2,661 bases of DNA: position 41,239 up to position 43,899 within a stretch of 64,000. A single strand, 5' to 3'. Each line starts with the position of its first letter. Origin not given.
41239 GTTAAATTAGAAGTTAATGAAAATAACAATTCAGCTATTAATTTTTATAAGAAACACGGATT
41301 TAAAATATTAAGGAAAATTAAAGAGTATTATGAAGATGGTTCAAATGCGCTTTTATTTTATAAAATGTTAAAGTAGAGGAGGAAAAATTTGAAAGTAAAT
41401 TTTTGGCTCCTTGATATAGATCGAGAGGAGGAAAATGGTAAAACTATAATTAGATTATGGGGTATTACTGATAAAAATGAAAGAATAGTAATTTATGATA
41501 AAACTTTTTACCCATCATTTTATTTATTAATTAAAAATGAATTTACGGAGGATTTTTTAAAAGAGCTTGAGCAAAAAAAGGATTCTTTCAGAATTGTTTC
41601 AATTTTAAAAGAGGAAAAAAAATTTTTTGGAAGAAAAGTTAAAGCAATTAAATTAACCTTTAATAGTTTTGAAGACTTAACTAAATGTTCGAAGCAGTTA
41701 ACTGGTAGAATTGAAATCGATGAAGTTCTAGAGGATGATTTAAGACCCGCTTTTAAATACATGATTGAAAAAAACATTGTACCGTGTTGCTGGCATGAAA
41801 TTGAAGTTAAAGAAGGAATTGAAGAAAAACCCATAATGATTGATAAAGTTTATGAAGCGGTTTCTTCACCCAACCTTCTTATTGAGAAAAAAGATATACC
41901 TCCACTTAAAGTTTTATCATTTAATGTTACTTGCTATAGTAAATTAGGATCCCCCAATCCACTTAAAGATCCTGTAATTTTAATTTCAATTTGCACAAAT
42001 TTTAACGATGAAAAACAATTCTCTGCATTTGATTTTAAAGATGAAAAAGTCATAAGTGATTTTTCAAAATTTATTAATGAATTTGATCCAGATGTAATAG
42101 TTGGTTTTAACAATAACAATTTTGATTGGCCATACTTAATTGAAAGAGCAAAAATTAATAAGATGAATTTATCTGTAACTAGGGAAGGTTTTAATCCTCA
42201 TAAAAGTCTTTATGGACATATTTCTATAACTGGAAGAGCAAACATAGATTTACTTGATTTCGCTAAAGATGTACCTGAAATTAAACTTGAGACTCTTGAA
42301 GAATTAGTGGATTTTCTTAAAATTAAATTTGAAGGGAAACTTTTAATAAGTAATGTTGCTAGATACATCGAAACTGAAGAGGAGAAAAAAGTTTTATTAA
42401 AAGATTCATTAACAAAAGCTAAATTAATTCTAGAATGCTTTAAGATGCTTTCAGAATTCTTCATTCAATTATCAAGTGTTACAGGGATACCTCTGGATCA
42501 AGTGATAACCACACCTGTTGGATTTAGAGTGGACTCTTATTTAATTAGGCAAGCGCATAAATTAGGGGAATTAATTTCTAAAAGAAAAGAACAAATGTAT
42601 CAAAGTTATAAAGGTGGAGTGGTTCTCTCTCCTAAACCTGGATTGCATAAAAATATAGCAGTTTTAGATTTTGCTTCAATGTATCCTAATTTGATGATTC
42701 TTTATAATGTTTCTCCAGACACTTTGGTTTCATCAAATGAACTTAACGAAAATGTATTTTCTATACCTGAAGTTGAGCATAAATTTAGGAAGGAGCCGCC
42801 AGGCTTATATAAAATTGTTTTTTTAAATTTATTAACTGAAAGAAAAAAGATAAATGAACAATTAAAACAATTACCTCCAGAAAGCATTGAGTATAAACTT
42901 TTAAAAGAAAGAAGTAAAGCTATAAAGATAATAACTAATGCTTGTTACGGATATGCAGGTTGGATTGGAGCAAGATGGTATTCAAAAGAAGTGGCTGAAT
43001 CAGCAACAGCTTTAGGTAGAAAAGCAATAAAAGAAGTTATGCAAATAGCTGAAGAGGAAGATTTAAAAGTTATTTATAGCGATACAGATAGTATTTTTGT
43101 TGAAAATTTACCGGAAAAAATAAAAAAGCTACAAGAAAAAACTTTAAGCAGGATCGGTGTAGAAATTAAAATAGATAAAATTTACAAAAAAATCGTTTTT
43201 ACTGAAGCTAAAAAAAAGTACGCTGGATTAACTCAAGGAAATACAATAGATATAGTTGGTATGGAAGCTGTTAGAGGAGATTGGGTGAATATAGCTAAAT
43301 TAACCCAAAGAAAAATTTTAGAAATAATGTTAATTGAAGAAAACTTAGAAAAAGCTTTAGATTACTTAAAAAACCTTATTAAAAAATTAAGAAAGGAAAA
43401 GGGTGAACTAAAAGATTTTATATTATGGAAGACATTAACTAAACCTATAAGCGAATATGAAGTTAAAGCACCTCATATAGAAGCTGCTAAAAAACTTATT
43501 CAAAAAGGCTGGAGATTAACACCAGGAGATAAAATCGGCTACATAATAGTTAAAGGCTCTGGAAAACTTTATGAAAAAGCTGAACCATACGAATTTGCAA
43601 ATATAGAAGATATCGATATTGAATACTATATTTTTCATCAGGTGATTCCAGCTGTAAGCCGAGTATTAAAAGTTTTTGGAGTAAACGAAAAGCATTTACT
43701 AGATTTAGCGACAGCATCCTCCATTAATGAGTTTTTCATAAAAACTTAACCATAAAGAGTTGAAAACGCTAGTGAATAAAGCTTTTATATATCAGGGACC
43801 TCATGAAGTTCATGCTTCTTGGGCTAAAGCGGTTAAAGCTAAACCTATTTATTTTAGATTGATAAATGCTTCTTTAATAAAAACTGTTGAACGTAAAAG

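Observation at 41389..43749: Family-B DNA polymerase with intact polymerase motifs but a degenerate Exo I site (DxE replaced by NVT)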

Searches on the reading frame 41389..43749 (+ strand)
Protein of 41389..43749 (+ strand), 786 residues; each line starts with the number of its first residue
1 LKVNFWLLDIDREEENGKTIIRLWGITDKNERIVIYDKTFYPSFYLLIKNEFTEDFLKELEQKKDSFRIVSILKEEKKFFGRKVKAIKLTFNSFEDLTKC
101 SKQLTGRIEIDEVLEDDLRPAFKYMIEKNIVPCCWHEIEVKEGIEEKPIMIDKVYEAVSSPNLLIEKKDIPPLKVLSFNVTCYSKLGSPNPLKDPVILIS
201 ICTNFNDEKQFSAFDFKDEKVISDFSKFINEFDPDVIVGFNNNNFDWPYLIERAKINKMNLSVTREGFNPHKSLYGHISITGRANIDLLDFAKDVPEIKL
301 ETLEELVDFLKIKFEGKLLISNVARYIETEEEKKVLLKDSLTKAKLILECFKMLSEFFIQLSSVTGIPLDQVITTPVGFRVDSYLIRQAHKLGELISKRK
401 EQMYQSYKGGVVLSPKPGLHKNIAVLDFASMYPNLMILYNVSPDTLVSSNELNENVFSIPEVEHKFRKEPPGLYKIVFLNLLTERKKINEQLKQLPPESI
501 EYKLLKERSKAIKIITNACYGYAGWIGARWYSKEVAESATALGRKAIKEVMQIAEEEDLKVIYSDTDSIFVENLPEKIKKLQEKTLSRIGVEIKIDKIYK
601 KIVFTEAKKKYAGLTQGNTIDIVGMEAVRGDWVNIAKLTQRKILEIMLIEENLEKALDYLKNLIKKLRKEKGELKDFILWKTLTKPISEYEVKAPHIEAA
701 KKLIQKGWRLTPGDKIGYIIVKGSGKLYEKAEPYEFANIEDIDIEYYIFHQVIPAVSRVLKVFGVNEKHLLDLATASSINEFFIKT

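Call 3: search_protein_families(library=pfam, proteins=[window:41389-43749:+], max_evalue=0.01)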
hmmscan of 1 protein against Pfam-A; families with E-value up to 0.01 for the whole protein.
window:41389-43749:+ (786 aa): 4 families
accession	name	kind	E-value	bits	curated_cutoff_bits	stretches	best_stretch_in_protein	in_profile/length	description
PF00136.26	DNA_pol_B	-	1.9e-65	221.8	23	1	367-761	1-451/453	DNA polymerase family B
PF03104.25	DNA_pol_B_exo1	-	1.1e-26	94.1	23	1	115-294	5-230/242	DNA polymerase family B, exonuclease domain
PF13482.12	RNase_H_2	-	0.0019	18.6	22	1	193-306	14-112/165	RNase_H superfamily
PF10108.15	DNA_pol_B_exo2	-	0.0024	18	24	1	207-261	21-79/213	Predicted 3'-5' exonuclease related to the exonuclease domain of PolB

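Call 4: search_solved_structures(query=window:41389-43746:+, show_alignments=3, max_evalue=0.00001)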
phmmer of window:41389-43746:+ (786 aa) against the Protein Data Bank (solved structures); distinct sequences matched with E-value up to 0.00001: 132 (the best 60 are shown).
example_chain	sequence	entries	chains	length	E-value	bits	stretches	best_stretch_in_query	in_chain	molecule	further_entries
5mdn_A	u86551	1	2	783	6.6e-193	646.2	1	4-772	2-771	DNA polymerase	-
9oat_A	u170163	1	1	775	8.5e-105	354.8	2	218-770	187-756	5-270, TNA polymerase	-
4k8z_A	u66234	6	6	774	8.1e-104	351.6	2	218-770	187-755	DNA polymerase | DNA polymerase,DNA polymerase,DNA polymerase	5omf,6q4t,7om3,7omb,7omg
1wns_A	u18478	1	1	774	8.5e-104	351.5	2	218-770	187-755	DNA POLYMERASE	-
9oax_A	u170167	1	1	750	9.1e-104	351.4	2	218-764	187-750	5-270, TNA polymerase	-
4flt_A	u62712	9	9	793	1.3e-103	350.9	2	219-770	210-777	DNA polymerase 1 | Pyrococcus abyssi B family DNA polymerase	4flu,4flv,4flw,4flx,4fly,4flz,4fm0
1wn7_A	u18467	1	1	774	2.9e-103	349.8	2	219-770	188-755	Family B DNA Polymerase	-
4fm2_A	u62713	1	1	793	5.3e-103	348.9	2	218-770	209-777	DNA polymerase 1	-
5vu5_A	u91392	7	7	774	1.4e-102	347.5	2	218-770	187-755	DNA polymerase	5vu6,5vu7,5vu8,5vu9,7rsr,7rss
7rsu_A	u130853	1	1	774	2.1e-102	346.9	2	218-770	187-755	DNA polymerase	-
7tqw_A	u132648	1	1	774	2.2e-102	346.9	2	218-770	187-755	DNA polymerase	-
1tgo_A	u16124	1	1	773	2.7e-102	346.6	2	218-770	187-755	PROTEIN (THERMOSTABLE B DNA POLYMERASE)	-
6wya_A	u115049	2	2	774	4.1e-102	346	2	218-770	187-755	DNA polymerase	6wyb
9oau_A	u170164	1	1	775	7e-102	345.2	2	218-770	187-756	7-47, TNA polymerase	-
7b06_A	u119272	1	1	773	1.8e-101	343.9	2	218-770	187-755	DNA polymerase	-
1s5j_A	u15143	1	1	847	1.1e-40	142.8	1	404-783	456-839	DNA polymerase I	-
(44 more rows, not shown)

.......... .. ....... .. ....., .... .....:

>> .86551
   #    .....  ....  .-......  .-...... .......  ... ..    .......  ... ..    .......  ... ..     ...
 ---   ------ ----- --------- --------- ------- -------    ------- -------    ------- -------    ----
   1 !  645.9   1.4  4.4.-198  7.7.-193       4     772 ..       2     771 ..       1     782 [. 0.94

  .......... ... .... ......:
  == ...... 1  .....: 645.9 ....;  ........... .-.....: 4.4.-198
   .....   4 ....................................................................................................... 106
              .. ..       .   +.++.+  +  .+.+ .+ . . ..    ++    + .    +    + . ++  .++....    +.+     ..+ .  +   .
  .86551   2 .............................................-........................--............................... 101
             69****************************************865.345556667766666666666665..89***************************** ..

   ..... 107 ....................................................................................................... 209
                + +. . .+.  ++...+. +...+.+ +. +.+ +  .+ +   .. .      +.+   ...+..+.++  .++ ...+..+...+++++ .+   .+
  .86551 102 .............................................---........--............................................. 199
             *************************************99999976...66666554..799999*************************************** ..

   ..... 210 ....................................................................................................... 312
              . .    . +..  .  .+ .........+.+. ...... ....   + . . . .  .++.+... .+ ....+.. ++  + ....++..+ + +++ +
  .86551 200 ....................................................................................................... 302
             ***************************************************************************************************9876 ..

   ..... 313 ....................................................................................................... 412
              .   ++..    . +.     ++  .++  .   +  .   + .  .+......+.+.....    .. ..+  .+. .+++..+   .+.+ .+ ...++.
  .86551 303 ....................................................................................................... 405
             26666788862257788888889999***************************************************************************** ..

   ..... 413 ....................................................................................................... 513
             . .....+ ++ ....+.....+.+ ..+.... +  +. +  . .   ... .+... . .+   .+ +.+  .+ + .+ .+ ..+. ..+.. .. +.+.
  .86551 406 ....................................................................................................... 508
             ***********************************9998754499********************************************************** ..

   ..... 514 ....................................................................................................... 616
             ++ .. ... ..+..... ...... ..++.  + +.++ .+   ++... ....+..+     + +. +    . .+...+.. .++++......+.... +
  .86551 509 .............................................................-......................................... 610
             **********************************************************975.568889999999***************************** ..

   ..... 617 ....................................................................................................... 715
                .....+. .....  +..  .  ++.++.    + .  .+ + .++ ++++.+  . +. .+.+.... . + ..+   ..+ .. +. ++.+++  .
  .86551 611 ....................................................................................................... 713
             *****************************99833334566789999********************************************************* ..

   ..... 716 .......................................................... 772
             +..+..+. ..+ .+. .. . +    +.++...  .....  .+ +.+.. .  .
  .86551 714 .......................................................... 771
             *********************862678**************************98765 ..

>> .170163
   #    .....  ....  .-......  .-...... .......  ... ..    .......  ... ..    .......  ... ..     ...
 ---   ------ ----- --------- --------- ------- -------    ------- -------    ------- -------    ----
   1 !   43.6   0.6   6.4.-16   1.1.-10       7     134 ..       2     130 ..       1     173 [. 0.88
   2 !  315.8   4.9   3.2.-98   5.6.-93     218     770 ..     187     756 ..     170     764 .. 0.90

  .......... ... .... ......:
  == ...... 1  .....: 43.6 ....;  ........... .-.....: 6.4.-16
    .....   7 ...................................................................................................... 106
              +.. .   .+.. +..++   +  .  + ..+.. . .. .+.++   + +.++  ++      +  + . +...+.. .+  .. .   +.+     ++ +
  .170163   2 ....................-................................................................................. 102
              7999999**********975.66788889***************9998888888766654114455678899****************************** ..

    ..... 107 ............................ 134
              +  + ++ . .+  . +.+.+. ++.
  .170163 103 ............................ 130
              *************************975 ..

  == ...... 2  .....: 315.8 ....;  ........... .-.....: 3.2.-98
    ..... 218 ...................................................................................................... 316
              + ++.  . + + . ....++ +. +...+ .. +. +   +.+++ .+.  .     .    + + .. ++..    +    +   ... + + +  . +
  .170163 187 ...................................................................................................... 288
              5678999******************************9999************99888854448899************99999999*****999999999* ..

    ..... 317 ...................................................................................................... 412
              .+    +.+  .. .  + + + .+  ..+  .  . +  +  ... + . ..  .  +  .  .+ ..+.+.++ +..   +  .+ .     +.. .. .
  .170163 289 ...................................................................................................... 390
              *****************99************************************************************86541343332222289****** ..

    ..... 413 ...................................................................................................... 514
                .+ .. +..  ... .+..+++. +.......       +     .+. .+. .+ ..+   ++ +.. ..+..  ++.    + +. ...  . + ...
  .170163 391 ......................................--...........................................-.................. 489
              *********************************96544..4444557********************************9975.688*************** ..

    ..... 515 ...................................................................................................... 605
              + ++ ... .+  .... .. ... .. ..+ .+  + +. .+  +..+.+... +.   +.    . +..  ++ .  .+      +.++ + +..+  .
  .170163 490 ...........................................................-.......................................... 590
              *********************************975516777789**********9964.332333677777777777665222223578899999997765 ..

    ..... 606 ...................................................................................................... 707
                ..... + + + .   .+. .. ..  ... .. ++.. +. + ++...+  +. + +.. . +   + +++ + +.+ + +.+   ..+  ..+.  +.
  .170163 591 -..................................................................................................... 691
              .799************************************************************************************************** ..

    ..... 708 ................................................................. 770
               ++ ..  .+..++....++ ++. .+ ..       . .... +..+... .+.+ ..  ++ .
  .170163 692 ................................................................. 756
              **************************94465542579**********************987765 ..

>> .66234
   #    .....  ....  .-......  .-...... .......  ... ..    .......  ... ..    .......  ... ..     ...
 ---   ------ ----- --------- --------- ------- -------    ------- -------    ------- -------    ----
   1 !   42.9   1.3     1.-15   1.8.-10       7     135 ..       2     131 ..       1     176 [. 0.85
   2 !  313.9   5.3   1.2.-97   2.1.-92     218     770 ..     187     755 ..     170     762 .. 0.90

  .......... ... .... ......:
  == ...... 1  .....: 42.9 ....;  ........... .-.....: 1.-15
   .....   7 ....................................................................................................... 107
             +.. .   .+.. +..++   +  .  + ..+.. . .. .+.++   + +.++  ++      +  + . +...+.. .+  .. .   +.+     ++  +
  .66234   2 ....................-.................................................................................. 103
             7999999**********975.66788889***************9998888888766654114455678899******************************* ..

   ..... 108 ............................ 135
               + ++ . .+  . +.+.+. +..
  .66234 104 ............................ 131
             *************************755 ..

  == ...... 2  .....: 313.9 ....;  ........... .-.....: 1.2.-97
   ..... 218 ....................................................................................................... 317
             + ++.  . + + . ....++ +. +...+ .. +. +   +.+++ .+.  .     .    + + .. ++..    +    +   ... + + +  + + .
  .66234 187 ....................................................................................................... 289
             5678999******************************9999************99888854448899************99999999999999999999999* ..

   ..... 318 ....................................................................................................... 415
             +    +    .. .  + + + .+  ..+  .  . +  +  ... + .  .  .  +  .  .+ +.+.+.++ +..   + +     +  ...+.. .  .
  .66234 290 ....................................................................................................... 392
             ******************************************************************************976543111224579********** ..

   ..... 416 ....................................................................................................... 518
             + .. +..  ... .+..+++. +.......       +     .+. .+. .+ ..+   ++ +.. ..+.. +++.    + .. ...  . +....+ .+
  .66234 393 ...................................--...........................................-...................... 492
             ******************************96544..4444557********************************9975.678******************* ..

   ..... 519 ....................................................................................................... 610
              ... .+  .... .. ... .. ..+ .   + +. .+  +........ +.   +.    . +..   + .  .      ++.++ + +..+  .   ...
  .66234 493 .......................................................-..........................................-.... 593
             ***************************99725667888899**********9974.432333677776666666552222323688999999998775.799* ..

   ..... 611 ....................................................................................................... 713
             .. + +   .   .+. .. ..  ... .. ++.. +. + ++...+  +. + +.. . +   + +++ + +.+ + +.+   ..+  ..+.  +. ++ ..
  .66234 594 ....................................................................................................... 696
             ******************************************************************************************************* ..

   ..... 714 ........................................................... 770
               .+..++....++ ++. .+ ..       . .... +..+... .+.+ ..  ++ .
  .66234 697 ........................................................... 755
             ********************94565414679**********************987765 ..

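Call 5: search_protein_families(library=ncbifam, proteins=[window:41389-43749:+], max_evalue=0.01)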
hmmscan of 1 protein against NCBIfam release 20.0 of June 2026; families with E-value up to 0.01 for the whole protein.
window:41389-43749:+ (786 aa): 9 families
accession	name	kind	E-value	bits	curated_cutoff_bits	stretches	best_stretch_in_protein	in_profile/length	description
NF004421.0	PRK05762.1-2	equivalog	6.1e-71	239.8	570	2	7-580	11-570/795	DNA polymerase II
TIGR00592.1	pol2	superfamily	1.5e-61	208.7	239.95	1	403-760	796-1175/1176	DNA polymerase (pol2)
NF004419.0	PRK05761.1-5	equivalog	3.5e-60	204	1285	1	405-770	550-920/932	DNA-directed DNA polymerase I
NF004417.0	PRK05761.1-3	equivalog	3.6e-59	200.6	780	1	204-766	270-847/858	DNA-directed DNA polymerase I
NF004415.0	PRK05761.1-1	equivalog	4.4e-45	153.9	1289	1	405-784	492-875/883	DNA-directed DNA polymerase I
NF004422.0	PRK05762.1-4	equivalog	1.6e-44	152.5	1103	2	18-572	20-556/789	DNA polymerase II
NF004420.0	PRK05762.1-1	equivalog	6.2e-36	124.3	1435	1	19-761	19-766/783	DNA polymerase II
NF004416.0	PRK05761.1-2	equivalog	3.1e-33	115.1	516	1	397-748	308-635/665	type B DNA-directed DNA polymerase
NF004418.0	PRK05761.1-4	subfamily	4.2e-30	104.6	692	1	400-768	316-698/717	type B DNA-directed DNA polymerase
